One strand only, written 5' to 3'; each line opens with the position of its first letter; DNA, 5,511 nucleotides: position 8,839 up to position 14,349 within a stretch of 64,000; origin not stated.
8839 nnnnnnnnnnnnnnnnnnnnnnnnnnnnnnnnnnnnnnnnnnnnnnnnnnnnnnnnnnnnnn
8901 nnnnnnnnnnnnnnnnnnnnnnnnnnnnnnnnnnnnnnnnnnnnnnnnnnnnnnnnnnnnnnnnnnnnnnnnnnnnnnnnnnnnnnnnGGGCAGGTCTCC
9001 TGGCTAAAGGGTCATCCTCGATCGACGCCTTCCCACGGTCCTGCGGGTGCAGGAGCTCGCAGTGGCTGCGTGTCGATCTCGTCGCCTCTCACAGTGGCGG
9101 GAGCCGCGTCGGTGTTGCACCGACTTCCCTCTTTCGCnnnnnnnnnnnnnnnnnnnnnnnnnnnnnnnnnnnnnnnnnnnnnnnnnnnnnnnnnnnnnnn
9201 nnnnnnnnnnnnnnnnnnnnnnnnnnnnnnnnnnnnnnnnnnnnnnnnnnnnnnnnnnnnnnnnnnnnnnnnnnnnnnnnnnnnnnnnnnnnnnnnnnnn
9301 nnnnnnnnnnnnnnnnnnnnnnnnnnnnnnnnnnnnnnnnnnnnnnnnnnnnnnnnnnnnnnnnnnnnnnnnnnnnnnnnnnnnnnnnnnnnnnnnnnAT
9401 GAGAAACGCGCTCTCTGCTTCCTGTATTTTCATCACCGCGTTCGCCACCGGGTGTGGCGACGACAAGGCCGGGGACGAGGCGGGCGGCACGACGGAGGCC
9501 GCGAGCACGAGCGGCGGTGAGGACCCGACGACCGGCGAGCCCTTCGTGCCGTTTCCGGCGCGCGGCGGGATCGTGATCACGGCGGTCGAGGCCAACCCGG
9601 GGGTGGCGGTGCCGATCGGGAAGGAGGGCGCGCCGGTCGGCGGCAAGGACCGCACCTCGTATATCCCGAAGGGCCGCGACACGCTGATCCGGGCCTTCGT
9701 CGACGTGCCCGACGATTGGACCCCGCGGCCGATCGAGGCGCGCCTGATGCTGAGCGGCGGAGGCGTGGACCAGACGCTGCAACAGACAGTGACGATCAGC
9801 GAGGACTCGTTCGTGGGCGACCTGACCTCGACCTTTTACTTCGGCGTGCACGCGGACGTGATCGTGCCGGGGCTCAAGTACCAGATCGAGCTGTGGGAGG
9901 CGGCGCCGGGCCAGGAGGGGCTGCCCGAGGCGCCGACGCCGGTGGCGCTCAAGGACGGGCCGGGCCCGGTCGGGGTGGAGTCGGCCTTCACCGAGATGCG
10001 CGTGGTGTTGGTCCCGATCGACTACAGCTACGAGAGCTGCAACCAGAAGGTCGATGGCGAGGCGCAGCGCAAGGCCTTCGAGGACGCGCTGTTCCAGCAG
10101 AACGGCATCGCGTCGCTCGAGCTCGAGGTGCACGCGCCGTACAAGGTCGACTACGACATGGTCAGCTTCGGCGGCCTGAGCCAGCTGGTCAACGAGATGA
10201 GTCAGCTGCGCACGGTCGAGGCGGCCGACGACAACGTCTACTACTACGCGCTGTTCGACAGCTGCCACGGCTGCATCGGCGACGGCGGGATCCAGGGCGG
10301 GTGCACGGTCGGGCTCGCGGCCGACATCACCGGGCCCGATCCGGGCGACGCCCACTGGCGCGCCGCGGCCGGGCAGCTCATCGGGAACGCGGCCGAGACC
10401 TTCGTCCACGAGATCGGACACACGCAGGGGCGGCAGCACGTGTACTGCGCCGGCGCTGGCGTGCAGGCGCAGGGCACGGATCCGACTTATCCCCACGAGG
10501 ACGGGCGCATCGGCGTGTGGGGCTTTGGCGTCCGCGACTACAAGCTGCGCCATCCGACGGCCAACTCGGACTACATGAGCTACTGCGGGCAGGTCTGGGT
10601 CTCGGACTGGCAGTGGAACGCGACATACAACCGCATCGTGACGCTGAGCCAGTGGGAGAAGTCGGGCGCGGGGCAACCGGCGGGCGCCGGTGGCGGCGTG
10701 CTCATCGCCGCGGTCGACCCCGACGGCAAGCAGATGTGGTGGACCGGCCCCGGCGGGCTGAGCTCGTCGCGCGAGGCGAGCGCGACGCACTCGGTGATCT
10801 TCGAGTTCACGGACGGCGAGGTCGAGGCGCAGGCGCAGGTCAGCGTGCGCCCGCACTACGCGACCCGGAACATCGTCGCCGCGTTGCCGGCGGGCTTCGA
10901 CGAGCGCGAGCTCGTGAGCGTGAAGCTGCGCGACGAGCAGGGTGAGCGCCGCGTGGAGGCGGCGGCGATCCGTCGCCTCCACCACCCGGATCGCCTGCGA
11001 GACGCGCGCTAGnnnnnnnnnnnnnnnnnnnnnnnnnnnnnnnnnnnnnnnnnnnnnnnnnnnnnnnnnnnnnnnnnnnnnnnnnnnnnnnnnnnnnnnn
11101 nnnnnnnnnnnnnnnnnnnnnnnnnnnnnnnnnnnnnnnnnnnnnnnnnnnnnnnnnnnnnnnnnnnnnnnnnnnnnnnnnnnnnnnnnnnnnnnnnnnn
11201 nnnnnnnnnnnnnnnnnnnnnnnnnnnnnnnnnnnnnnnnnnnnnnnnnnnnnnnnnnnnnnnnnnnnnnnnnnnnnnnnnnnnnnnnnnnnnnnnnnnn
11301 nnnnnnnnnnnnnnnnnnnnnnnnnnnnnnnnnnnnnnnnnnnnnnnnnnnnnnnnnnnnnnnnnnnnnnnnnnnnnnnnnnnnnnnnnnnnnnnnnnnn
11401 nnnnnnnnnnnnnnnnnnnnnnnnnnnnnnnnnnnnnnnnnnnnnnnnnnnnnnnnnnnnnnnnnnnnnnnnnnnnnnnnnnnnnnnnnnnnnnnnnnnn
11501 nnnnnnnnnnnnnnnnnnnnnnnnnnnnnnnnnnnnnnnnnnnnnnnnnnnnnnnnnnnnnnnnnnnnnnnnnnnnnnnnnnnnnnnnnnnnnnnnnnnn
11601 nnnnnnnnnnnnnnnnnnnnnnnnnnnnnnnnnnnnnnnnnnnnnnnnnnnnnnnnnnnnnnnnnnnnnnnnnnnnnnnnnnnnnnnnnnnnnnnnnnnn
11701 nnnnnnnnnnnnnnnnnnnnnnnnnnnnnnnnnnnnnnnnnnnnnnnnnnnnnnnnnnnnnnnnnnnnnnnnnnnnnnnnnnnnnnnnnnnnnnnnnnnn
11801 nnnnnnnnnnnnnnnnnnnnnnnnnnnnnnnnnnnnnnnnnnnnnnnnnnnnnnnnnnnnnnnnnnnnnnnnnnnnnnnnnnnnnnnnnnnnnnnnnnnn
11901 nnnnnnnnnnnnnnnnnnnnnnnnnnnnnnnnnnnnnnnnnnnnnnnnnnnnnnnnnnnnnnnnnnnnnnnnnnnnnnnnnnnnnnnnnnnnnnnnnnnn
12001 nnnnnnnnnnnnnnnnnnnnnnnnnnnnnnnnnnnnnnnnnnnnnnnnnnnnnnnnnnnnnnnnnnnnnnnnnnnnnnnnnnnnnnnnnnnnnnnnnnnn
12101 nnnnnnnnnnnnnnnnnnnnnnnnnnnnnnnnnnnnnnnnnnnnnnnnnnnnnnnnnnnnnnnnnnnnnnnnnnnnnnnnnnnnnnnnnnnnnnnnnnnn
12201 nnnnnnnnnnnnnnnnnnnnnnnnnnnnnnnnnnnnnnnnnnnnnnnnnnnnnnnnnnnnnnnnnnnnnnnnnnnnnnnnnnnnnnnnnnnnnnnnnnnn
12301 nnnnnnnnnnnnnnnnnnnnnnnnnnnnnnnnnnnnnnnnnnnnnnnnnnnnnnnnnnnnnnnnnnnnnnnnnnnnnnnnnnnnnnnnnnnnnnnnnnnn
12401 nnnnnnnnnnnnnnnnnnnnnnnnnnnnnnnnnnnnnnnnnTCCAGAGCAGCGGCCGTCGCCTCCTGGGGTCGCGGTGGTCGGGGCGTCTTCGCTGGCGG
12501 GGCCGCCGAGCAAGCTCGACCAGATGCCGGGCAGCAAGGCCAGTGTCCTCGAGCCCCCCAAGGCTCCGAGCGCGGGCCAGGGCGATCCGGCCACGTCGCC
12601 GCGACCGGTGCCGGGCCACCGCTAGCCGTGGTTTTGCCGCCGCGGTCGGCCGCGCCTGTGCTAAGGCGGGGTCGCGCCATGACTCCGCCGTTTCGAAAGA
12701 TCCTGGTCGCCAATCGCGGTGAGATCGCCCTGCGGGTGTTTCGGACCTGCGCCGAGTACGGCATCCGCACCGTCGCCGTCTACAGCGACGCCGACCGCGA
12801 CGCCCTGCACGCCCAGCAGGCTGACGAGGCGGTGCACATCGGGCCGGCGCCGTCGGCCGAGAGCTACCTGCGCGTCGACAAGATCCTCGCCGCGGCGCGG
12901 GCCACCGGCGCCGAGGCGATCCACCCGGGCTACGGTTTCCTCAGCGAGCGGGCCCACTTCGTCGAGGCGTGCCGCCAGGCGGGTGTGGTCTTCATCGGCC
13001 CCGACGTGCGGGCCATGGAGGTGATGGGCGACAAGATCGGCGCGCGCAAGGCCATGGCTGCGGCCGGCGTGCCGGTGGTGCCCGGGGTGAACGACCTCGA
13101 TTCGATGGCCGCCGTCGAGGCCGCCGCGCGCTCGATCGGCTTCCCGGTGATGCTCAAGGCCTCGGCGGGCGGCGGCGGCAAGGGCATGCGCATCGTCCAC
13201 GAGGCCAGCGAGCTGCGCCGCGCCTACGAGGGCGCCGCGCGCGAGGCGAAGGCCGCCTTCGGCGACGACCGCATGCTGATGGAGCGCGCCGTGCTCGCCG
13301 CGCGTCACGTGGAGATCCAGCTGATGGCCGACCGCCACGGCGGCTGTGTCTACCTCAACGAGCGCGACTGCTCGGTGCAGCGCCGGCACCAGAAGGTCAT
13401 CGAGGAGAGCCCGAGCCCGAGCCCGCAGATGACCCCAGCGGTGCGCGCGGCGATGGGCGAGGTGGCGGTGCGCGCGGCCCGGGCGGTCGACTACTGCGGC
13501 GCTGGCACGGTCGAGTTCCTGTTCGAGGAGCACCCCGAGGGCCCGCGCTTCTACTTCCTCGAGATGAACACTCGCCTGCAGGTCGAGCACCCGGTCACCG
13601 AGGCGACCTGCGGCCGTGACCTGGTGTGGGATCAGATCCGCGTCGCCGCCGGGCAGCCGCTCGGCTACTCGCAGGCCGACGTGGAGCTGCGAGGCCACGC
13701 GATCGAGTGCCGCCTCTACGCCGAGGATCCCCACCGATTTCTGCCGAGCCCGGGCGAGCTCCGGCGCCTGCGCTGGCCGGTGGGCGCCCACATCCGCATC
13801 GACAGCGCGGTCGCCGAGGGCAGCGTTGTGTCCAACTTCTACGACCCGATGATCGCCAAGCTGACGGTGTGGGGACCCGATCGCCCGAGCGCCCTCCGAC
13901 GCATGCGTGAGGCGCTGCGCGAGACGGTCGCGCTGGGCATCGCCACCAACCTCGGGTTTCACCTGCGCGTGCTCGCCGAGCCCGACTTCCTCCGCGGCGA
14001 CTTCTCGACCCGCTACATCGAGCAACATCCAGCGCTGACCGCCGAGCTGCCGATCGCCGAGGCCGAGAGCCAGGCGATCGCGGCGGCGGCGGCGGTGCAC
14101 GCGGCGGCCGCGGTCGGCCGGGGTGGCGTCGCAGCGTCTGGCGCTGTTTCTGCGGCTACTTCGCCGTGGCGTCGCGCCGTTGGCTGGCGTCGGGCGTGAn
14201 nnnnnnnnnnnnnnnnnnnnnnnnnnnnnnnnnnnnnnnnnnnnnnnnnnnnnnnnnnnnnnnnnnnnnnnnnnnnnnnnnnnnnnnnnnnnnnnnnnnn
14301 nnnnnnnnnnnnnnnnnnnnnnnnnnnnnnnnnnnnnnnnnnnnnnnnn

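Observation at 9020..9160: Cobalamin riboswitch on the minus strand upstream of the TonB-dependent receptor defines a B12 uptake locus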

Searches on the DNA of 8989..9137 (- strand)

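Call 49: build_rna_model(alignment_id=A3)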
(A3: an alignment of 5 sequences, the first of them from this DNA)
Model R1 built from alignment A3 (5 sequences, 153 columns); structure: RNAalifold consensus.
model positions 137; base pairs 40; branch points 2; effective number of sequences 0.9; information 0.59 bits per position. Calibrated on 0.2 Mb of random sequence (short: E-values are rough).
structure used (alignment columns):
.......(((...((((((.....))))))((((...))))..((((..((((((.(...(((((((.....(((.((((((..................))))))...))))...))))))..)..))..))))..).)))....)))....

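Call 50: search_with_rna_model(model_id=R1, sources=[window, L007, L008, L009, L010, L011, L012, L013, L014, L015, L016, L017, L018, L019, L020, L021, L022, L023, L024, L025, L026, L027, L028, L029, L030, L031, L032, L033, L034, L035, L036, L037, L038, L039], max_evalue=0.01, make_alignment=true)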
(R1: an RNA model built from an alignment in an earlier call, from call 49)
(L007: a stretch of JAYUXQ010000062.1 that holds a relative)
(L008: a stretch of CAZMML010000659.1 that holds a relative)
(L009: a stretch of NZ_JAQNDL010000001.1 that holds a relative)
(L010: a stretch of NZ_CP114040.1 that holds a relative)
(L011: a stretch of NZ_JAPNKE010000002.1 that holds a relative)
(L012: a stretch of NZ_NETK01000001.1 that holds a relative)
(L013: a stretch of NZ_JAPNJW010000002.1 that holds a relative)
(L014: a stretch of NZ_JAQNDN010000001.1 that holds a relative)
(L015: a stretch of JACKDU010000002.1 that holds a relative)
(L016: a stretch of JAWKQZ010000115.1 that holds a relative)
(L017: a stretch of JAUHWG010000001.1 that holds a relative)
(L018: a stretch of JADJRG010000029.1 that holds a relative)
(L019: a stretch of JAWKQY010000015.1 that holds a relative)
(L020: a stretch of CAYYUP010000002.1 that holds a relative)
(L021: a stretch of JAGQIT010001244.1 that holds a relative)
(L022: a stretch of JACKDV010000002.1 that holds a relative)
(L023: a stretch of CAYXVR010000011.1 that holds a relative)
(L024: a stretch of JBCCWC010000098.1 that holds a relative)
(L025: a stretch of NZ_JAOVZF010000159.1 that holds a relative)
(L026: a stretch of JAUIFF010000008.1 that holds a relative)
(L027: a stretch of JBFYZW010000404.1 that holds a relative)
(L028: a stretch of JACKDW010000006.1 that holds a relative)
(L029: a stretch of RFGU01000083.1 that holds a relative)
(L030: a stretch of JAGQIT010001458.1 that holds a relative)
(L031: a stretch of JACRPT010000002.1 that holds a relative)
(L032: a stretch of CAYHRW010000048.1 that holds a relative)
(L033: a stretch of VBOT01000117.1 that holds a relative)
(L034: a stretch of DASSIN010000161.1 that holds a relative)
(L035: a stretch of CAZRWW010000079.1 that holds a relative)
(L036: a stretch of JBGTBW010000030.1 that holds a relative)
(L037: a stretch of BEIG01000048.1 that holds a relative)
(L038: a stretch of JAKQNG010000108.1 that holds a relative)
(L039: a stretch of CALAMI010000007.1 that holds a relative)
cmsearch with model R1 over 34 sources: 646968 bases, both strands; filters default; matches with E-value up to 0.01: 30.
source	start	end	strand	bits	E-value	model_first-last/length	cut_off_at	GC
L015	7429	7565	+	154.7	2.6e-38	1-137/137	no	0.62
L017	7322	7458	+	145.6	6.7e-36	1-137/137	no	0.62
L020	7261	7396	+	145.3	8.2e-36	1-137/137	no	0.63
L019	7376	7508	+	144.4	1.4e-35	1-137/137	no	0.62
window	8989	9137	-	143.8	2e-35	1-137/137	no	0.66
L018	7426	7558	+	140.6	1.5e-34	1-137/137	no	0.65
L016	2945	3079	+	138.4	5.6e-34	1-137/137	no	0.65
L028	7321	7455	+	124.4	2.9e-30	1-137/137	no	0.62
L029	7638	7770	+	118.2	1.3e-28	1-137/137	no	0.71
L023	7555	7700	+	113.5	2.2e-27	1-137/137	no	0.67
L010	7212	7385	+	103.7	8.8e-25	1-137/137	no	0.67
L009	7182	7353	+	101.3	3.8e-24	1-137/137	no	0.69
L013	7317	7489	+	101.3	3.9e-24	1-137/137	no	0.69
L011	7201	7373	+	100.3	7.2e-24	1-137/137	no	0.7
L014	7342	7517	+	99.4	1.3e-23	1-137/137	no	0.69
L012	7118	7292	+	98.8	1.8e-23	1-137/137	no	0.7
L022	7533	7672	+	97.8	3.3e-23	1-137/137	no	0.7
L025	7509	7642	+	95.8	1.1e-22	1-137/137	no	0.65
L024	7410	7545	+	92.1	1.1e-21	1-137/137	no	0.62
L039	4800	4938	+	88.2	1.1e-20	1-137/137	no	0.68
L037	4785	4923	+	88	1.3e-20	1-137/137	no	0.68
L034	7538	7668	+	83.7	1.8e-19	1-137/137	no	0.65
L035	7164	7302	+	83.2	2.4e-19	1-137/137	no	0.71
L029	15625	15761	-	72.2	2.1e-16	1-137/137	no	0.67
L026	7401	7536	+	60.6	2.5e-13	1-137/137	no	0.62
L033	7441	7615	+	53.2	2.3e-11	1-137/137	no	0.64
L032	7149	7299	+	46.7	1.2e-09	1-137/137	no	0.7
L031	7413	7563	+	42.7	1.4e-08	1-137/137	no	0.72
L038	4072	4161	+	38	2.4e-07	1-137/137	no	0.61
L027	8097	8256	+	27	0.0002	1-137/137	no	0.66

Alignment A4: 30 matches aligned to the model, 294 columns, each read 5' to 3' on its own strand. Consensus structure (alignment columns), stored with it:
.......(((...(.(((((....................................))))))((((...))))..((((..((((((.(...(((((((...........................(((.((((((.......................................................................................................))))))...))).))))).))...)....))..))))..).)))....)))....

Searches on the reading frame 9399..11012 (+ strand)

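Call 6: search_protein_families(library=pfam, proteins=[window:9399-11012:+], max_evalue=0.01)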
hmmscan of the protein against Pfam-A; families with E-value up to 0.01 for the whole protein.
window:9399-11012:+ (537 aa): 1 family
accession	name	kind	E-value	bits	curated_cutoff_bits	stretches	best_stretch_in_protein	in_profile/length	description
PF13688.12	Reprolysin_5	-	0.0064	17.2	27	0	274-366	89-175/196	Metallo-peptidase family M12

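Call 7: search_protein_families(library=ncbifam, proteins=[window:9399-11012:+], max_evalue=0.01)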
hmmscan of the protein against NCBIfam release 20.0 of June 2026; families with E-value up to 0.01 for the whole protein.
window:9399-11012:+ (537 aa): 0 families

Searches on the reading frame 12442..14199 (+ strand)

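Call 71: search_protein_families(library=pfam, proteins=[window:12442-14199:+], max_evalue=0.00001)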
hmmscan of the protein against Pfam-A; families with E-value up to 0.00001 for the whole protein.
window:12442-14199:+ (585 aa): 5 families
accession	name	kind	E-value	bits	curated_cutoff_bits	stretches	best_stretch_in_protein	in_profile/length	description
PF02786.22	CPSase_L_D2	-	2.5e-68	230.2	19.8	1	197-408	1-209/211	Carbamoyl-phosphate synthase L chain, ATP binding domain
PF00289.28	Biotin_carb_N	-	3.1e-47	160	25.5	1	84-192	2-110/110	Biotin carboxylase, N-terminal domain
PF02785.25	Biotin_carb_C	-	2.2e-36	124.7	32.4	1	422-528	1-108/108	Biotin carboxylase C-terminal domain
PF02222.28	ATP-grasp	-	1.4e-09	38.3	27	1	206-361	4-149/179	ATP-grasp domain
PF07478.18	Dala_Dala_lig_C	-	4.1e-08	33.4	24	1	223-377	26-174/204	D-ala D-ala ligase C-terminus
